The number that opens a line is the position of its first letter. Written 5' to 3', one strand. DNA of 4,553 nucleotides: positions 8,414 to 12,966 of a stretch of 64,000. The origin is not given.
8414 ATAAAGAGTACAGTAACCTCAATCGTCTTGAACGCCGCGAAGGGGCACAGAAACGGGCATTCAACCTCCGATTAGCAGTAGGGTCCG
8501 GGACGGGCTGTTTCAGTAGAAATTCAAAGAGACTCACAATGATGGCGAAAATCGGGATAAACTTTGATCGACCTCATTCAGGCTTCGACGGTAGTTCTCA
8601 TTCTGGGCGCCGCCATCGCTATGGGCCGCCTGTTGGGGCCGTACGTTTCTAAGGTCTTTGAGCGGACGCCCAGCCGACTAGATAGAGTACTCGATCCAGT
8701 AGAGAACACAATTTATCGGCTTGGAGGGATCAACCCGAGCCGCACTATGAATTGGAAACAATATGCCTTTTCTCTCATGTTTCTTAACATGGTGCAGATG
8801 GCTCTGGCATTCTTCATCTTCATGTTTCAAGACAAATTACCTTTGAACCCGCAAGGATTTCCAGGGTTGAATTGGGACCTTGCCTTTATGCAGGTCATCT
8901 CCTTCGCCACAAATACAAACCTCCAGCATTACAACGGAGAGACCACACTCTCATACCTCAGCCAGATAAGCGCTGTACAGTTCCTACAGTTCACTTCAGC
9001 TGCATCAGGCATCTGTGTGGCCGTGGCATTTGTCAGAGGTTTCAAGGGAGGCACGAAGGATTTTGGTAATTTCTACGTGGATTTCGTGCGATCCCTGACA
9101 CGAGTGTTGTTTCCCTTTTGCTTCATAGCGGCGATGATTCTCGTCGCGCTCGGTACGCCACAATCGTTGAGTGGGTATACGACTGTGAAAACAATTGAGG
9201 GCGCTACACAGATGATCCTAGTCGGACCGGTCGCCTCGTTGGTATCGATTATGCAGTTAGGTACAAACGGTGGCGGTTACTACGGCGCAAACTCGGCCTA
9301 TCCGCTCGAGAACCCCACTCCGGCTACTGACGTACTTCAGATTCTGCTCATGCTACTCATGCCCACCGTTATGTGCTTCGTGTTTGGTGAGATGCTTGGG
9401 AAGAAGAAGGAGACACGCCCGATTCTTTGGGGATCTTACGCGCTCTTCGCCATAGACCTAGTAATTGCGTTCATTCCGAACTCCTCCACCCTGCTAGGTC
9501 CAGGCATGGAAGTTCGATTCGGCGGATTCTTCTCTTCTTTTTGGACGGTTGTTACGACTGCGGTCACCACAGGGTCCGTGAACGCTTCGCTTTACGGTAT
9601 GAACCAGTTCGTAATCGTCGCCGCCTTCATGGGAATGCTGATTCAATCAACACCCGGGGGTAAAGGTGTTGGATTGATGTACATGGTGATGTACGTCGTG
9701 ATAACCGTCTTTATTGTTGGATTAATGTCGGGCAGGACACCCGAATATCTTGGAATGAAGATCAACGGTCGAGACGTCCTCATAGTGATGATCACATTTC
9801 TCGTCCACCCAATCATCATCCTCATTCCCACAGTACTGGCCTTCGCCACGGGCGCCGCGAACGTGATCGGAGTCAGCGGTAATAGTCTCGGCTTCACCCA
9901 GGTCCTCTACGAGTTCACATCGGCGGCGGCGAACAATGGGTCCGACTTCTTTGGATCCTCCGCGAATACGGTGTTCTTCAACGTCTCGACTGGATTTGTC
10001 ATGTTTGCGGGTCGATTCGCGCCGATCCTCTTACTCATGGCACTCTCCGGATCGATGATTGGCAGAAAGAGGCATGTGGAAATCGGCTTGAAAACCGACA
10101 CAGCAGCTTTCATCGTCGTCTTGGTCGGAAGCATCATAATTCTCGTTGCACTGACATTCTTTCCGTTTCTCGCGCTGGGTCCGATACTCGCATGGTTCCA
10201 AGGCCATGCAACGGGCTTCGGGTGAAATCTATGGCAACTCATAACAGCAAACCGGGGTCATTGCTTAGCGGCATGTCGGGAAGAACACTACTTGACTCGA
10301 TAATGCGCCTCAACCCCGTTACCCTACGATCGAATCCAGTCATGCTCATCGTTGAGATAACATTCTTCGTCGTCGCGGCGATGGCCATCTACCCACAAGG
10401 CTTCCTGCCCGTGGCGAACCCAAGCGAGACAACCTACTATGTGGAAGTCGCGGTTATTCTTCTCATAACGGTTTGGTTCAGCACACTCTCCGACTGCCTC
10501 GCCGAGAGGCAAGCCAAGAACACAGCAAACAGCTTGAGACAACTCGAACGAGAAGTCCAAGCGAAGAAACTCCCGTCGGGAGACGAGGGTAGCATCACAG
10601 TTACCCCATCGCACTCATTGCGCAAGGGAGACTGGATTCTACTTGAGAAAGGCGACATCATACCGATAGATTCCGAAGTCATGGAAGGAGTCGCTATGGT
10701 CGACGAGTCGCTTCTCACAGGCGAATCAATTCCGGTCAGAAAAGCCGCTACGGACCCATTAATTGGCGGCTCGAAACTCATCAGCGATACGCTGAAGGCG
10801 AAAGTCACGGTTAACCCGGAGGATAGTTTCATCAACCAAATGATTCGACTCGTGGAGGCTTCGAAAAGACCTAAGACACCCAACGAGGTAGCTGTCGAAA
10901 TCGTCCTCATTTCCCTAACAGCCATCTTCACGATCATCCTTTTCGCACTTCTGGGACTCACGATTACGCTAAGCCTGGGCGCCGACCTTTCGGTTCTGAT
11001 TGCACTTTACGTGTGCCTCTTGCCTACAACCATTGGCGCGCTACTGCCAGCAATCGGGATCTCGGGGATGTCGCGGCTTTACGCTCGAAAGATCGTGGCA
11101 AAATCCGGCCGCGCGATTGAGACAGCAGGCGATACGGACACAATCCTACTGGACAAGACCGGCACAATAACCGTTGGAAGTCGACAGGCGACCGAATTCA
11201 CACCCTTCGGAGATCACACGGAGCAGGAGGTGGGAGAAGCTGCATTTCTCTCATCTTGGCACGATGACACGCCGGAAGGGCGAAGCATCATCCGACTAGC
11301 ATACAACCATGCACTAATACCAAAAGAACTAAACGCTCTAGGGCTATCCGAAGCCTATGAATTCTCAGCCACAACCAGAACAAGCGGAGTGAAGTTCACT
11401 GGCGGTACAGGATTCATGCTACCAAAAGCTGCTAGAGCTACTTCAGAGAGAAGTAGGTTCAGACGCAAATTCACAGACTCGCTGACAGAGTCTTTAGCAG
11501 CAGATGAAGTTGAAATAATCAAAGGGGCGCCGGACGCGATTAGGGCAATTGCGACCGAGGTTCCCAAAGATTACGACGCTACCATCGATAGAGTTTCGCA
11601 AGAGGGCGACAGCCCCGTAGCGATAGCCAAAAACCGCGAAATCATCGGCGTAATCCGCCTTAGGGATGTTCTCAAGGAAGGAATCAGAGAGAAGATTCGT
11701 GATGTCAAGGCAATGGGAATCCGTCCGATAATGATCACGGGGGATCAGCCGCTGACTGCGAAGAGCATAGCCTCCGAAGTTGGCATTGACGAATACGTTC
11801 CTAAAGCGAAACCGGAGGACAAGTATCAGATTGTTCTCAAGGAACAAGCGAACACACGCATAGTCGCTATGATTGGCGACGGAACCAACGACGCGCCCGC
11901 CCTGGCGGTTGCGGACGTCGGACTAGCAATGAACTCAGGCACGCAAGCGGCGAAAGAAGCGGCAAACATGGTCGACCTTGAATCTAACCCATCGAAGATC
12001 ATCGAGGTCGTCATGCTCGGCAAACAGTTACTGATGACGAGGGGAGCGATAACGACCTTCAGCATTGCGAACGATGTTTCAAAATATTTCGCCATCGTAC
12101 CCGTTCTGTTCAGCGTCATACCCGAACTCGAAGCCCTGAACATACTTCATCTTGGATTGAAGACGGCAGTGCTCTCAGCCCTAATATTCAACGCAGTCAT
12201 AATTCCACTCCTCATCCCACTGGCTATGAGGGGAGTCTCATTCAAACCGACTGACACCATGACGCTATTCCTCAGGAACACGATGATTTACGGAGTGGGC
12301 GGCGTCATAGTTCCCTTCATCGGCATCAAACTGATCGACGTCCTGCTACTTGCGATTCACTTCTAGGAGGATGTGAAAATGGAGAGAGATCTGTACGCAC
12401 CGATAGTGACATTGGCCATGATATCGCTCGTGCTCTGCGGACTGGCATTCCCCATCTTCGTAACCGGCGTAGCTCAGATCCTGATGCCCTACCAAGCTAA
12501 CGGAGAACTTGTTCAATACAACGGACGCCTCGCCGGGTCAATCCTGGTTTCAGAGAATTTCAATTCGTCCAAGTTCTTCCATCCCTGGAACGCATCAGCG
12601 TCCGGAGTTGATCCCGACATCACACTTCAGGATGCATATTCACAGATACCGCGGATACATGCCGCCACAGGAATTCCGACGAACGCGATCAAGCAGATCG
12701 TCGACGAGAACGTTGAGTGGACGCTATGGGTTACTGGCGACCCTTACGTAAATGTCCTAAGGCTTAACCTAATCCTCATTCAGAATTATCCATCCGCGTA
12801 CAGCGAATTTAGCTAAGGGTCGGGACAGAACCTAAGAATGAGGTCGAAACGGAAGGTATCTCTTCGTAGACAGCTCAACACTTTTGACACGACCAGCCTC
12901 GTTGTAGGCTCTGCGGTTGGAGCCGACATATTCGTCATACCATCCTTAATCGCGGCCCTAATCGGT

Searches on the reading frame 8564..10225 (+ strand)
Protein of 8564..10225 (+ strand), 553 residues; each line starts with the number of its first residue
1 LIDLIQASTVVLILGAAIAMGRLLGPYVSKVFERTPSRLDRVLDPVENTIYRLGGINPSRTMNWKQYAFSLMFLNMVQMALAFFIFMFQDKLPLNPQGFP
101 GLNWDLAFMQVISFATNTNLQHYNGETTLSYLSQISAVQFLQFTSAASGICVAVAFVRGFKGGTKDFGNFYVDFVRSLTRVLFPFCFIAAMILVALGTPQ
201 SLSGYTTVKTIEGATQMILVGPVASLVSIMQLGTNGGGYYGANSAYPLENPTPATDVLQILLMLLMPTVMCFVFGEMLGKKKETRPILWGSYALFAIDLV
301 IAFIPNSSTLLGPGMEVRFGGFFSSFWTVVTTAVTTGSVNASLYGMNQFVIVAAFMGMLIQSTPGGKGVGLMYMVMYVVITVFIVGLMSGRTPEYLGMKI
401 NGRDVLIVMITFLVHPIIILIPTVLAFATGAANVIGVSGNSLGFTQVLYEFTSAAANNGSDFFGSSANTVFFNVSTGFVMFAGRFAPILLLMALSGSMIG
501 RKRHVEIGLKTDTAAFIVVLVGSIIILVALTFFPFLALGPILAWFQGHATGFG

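Call 76: search_protein_families(library=pfam, proteins=[window:8564-10225:+], max_evalue=0.0001)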
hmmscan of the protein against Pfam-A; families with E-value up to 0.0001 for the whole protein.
window:8564-10225:+ (553 aa): 1 family
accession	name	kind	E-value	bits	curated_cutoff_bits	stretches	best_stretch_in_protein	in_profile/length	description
PF03814.21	KdpA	-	1.9e-185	617.6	22.6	1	12-542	2-545/548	Potassium-transporting ATPase A subunit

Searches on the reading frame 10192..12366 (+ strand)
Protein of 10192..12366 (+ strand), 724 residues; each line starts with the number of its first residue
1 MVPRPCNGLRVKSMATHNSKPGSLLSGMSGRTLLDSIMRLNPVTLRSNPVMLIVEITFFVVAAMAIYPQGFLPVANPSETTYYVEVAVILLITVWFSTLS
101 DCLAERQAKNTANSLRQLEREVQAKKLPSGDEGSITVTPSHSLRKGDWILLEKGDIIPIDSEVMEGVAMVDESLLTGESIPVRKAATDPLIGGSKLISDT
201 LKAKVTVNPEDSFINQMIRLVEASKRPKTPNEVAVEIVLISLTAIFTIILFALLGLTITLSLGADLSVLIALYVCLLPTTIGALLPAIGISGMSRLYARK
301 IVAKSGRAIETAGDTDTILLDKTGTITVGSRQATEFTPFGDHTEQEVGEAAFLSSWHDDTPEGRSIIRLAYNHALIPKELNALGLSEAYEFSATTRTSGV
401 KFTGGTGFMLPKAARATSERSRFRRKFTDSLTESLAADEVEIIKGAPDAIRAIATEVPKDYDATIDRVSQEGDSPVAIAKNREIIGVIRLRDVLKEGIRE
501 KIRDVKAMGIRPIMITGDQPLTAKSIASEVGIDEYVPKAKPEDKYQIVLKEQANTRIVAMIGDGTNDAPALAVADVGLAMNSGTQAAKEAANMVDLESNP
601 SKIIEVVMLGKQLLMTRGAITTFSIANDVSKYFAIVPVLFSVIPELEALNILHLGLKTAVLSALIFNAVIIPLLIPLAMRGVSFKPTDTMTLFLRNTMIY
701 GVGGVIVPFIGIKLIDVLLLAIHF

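Call 76: search_protein_families(library=pfam, proteins=[window:10192-12366:+], max_evalue=0.0001)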
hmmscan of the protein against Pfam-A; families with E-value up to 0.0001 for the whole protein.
window:10192-12366:+ (724 aa): 3 families
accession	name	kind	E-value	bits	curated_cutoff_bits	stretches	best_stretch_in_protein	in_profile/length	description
PF00122.25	E1-E2_ATPase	-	1.2e-33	116.7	28.1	1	131-296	11-178/181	E1-E2 ATPase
PF00702.32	Hydrolase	-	1.3e-24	88.1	26.4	1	316-575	2-191/191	haloacid dehalogenase-like hydrolase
PF08282.18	Hydrolase_3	-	7.8e-07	29.5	20.9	1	555-594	203-242/255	haloacid dehalogenase-like hydrolase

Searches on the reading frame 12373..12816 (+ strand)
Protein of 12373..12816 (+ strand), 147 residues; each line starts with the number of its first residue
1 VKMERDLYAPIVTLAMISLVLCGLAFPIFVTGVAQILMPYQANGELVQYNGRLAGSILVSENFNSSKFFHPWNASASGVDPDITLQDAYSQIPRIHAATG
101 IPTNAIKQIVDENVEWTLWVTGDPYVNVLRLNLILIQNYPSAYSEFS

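Call 76: search_protein_families(library=pfam, proteins=[window:12373-12816:+], max_evalue=0.0001)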
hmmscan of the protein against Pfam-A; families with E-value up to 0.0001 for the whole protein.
window:12373-12816:+ (147 aa): 1 family
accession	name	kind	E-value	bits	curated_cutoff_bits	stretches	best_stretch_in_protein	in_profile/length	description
PF02669.20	KdpC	-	2.6e-35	122.3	24.1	2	74-135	118-180/182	K+-transporting ATPase, c chain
